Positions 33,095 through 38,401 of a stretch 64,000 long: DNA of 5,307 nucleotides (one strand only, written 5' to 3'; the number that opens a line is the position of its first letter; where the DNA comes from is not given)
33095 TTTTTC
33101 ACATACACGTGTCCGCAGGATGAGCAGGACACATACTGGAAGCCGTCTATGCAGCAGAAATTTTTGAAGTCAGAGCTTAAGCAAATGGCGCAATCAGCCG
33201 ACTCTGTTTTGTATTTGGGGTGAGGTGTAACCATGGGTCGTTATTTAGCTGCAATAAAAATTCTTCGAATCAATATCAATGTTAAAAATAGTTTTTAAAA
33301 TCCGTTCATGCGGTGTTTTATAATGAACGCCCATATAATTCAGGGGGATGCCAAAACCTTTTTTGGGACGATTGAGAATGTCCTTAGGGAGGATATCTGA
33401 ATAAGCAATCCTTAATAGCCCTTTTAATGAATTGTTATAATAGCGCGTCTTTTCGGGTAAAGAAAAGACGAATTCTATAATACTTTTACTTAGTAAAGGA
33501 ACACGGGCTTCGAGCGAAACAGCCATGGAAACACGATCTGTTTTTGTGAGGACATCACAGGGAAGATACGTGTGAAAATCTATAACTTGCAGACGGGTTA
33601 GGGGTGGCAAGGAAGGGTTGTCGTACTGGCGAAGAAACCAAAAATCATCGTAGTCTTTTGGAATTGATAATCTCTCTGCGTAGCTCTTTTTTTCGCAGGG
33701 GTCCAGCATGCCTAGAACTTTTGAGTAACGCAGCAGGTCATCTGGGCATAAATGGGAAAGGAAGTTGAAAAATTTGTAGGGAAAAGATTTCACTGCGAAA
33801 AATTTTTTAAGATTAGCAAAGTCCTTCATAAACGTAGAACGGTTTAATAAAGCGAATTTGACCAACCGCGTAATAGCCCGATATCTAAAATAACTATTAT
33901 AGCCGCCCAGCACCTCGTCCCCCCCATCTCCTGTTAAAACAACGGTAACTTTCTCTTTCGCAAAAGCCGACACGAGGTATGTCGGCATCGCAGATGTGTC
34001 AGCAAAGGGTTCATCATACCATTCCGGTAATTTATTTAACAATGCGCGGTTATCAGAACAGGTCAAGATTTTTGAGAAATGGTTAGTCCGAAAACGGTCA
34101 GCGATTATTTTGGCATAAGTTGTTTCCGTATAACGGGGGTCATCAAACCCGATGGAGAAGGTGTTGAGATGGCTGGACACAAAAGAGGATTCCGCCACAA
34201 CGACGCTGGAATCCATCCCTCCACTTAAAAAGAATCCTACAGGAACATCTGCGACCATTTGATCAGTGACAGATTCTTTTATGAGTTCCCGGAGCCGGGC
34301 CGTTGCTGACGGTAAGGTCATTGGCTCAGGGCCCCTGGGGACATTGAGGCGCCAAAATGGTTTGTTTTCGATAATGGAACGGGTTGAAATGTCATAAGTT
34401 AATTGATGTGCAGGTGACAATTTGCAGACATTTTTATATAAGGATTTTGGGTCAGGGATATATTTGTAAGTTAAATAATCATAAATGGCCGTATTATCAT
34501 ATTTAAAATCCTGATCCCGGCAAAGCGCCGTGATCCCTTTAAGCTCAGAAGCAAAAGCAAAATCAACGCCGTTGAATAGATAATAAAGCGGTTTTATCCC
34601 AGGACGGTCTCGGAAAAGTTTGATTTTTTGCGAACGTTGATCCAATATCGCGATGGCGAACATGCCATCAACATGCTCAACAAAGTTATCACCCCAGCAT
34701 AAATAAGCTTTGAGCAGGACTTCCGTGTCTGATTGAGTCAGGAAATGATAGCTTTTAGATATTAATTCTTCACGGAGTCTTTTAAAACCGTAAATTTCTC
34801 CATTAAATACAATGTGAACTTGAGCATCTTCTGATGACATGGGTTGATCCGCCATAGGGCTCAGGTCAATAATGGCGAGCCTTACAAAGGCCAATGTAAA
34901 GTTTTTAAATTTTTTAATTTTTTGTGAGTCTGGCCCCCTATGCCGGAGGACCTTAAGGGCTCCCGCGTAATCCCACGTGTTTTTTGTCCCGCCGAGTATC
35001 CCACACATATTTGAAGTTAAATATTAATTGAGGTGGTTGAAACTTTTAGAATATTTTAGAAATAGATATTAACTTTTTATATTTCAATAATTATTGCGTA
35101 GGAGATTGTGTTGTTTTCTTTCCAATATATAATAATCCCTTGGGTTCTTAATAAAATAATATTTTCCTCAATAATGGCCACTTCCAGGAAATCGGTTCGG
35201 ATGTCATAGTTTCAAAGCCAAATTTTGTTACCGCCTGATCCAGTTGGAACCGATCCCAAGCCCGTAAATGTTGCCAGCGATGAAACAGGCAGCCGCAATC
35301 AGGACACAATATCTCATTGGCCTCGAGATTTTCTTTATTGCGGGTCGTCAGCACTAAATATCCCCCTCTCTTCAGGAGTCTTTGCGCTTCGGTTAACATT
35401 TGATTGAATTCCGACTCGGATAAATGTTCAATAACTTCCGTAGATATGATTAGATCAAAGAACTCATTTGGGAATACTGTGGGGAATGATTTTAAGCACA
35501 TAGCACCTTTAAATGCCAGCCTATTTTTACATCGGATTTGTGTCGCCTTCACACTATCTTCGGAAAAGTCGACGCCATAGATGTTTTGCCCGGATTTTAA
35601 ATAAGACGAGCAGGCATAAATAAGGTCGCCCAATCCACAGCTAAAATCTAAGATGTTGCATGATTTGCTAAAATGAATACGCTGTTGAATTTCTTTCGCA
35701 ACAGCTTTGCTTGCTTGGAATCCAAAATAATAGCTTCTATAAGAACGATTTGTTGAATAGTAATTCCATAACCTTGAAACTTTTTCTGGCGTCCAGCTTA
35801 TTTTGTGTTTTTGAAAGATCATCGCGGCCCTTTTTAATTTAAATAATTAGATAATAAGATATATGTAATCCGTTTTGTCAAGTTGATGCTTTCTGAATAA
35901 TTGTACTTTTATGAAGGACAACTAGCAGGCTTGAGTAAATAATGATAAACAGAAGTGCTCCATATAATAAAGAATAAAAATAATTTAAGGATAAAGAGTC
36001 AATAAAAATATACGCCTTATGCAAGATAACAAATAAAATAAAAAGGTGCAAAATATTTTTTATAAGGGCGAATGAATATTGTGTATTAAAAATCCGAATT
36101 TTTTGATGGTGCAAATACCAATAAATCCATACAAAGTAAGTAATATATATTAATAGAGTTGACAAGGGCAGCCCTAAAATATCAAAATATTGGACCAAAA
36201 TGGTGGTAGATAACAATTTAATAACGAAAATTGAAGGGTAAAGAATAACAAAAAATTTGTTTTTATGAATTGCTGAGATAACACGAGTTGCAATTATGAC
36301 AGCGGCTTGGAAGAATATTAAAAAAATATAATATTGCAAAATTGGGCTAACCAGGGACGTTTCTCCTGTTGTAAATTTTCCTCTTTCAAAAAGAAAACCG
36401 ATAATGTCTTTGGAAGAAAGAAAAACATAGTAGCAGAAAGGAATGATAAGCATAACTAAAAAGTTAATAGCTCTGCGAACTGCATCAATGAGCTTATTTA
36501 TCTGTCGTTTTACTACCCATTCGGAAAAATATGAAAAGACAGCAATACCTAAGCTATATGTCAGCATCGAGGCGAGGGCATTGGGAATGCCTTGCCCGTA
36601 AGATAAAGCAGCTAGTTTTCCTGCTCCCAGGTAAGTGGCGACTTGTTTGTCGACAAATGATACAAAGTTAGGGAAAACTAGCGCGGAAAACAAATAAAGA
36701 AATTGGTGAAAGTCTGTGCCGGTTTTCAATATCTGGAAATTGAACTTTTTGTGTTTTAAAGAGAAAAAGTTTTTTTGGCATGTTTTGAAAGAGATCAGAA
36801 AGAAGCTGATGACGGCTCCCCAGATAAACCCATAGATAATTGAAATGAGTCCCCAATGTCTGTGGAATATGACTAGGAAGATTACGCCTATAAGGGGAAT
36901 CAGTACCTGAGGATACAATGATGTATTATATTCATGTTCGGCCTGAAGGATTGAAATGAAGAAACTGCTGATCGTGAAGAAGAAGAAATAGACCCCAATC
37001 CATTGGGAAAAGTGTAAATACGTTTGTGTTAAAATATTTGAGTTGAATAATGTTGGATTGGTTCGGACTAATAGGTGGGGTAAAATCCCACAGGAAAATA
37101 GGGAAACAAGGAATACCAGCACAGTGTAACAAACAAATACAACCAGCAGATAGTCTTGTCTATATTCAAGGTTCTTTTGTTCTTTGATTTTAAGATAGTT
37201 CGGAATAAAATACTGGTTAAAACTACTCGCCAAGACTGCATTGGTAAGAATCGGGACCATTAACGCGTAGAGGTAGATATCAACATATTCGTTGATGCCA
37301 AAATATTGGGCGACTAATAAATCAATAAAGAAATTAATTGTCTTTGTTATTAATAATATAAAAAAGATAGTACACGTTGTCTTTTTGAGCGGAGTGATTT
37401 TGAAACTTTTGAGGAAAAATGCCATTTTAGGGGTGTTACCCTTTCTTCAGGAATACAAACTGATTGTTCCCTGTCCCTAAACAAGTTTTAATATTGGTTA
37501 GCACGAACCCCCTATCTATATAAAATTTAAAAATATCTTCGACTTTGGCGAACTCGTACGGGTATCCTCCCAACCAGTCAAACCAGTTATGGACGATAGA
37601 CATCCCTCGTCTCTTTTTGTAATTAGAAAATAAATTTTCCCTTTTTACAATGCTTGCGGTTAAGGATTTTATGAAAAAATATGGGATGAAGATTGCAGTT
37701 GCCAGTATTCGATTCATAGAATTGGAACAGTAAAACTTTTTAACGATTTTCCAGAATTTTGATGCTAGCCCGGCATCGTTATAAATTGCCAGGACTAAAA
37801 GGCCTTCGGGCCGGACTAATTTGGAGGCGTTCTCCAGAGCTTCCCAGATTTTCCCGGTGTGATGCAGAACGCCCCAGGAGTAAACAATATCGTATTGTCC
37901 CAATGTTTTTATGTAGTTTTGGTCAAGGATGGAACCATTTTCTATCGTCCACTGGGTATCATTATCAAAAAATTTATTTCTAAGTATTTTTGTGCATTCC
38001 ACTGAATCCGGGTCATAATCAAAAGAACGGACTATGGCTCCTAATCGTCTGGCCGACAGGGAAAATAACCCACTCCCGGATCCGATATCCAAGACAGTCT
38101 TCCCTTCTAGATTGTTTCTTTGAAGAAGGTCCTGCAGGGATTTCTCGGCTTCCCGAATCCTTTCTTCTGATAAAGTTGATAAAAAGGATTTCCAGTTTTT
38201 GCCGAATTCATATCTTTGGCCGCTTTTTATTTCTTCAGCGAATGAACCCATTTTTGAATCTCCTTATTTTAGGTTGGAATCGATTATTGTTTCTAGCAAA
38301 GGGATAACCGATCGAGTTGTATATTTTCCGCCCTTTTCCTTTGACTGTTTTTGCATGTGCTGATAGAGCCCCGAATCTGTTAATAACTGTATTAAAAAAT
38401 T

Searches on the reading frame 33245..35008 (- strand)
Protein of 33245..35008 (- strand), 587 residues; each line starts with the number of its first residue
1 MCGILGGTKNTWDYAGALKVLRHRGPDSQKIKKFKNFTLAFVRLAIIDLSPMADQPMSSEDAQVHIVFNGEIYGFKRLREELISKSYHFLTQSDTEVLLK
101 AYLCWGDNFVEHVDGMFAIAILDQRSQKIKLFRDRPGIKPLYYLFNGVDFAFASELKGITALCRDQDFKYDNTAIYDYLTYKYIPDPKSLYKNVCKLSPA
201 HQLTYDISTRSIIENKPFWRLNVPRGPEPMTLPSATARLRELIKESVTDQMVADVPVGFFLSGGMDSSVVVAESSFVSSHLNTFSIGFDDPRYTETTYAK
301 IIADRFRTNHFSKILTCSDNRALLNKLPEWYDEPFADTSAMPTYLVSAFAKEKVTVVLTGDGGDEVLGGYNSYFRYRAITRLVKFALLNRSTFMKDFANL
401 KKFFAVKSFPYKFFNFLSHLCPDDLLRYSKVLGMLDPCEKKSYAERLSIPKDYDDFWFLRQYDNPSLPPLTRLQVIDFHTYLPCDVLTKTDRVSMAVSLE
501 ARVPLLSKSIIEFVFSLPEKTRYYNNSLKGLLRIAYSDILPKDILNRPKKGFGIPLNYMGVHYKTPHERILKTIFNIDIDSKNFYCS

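Call 68: search_protein_families(library=pfam, proteins=[window:33245-35008:-], max_evalue=0.00001)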
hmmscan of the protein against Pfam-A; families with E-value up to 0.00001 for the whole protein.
window:33245-35008:- (587 aa): 3 families
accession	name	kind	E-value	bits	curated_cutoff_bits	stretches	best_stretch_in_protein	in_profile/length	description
PF00733.27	Asn_synthase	-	3.4e-77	260.9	21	1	239-568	2-302/354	Asparagine synthase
PF13537.11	GATase_7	-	6.7e-39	133.1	25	1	43-160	3-122/123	Glutamine amidotransferase domain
PF13522.11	GATase_6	-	1.9e-35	122.2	27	1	26-155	1-130/130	Glutamine amidotransferase domain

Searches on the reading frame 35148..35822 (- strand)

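Call 68: search_protein_families(library=pfam, proteins=[window:35148-35822:-], max_evalue=0.00001)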
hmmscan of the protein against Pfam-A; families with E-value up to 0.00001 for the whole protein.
window:35148-35822:- (224 aa): 9 families
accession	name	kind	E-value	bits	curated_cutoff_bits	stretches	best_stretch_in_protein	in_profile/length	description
PF13489.12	Methyltransf_23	-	1.1e-15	58.1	27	1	41-205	9-161/164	Methyltransferase domain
PF13847.12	Methyltransf_31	-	2.3e-15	57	27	1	52-170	2-120/145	Methyltransferase domain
PF08241.18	Methyltransf_11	-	5.5e-14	53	21.2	1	58-158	1-95/95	Methyltransferase domain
PF13649.12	Methyltransf_25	-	1.1e-13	52.1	27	1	57-154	1-97/97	Methyltransferase domain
PF08242.18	Methyltransf_12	-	4.5e-11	43.8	30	1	58-156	1-98/98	Methyltransferase domain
PF02353.26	CMAS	-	5e-08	33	27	1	39-163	48-169/273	Mycolic acid cyclopropane synthetase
PF01209.24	Ubie_methyltran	-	1.1e-06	28.7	20.1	1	36-159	30-152/233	ubiE/COQ5 methyltransferase family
PF05175.20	MTS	-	1.9e-06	28.1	23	1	37-166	19-146/170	Methyltransferase small domain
PF03848.20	TehB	-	2.9e-06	27.3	20.4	1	39-159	16-133/193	Tellurite resistance protein TehB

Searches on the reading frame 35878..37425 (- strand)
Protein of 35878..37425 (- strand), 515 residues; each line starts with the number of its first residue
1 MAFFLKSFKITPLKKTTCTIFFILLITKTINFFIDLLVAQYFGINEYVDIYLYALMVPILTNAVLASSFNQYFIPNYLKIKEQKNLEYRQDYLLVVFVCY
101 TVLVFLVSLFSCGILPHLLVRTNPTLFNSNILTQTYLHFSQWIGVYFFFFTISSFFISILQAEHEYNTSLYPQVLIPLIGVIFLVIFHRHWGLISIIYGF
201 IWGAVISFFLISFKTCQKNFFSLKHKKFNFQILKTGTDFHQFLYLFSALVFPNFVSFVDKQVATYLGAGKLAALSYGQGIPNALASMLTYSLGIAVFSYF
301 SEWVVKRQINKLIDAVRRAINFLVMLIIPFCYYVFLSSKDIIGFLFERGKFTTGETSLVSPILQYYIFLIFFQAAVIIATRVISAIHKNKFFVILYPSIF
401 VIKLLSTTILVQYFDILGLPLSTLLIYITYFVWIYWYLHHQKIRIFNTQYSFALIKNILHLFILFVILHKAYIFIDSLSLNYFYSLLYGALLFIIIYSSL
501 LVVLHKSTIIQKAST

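Call 68: search_protein_families(library=pfam, proteins=[window:35878-37425:-], max_evalue=0.00001)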
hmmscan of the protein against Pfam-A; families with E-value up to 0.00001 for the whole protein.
window:35878-37425:- (515 aa): 1 family
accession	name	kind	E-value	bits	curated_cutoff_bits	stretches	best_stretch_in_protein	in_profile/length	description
PF03023.19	MurJ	-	7.8e-31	107.6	27.4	1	38-483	1-441/451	Lipid II flippase MurJ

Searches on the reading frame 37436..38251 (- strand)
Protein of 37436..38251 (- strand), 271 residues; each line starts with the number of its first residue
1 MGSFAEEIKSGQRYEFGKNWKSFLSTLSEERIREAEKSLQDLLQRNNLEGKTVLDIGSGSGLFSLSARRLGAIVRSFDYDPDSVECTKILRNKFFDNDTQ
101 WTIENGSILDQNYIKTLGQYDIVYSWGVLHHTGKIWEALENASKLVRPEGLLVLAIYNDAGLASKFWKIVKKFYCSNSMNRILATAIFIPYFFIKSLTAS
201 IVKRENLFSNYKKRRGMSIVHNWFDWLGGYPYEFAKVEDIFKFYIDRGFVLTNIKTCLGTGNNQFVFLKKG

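Call 68: search_protein_families(library=pfam, proteins=[window:37436-38251:-], max_evalue=0.00001)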
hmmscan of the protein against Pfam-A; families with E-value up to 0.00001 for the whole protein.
window:37436-38251:- (271 aa): 6 families
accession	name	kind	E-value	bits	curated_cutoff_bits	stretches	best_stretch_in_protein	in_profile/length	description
PF13489.12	Methyltransf_23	-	4.1e-14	53.1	27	1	30-159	4-121/164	Methyltransferase domain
PF08242.18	Methyltransf_12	-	9e-12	46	30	1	54-152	1-98/98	Methyltransferase domain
PF08241.18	Methyltransf_11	-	1.1e-09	39.2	21.2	1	54-154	1-95/95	Methyltransferase domain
PF13847.12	Methyltransf_31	-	1.5e-09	38.2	27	1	49-158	3-113/145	Methyltransferase domain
PF13649.12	Methyltransf_25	-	1.8e-08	35.4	27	1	53-150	1-97/97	Methyltransferase domain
PF06325.19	PrmA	-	3.7e-07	30.4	22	1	42-153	154-257/296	Ribosomal protein L11 methyltransferase (PrmA)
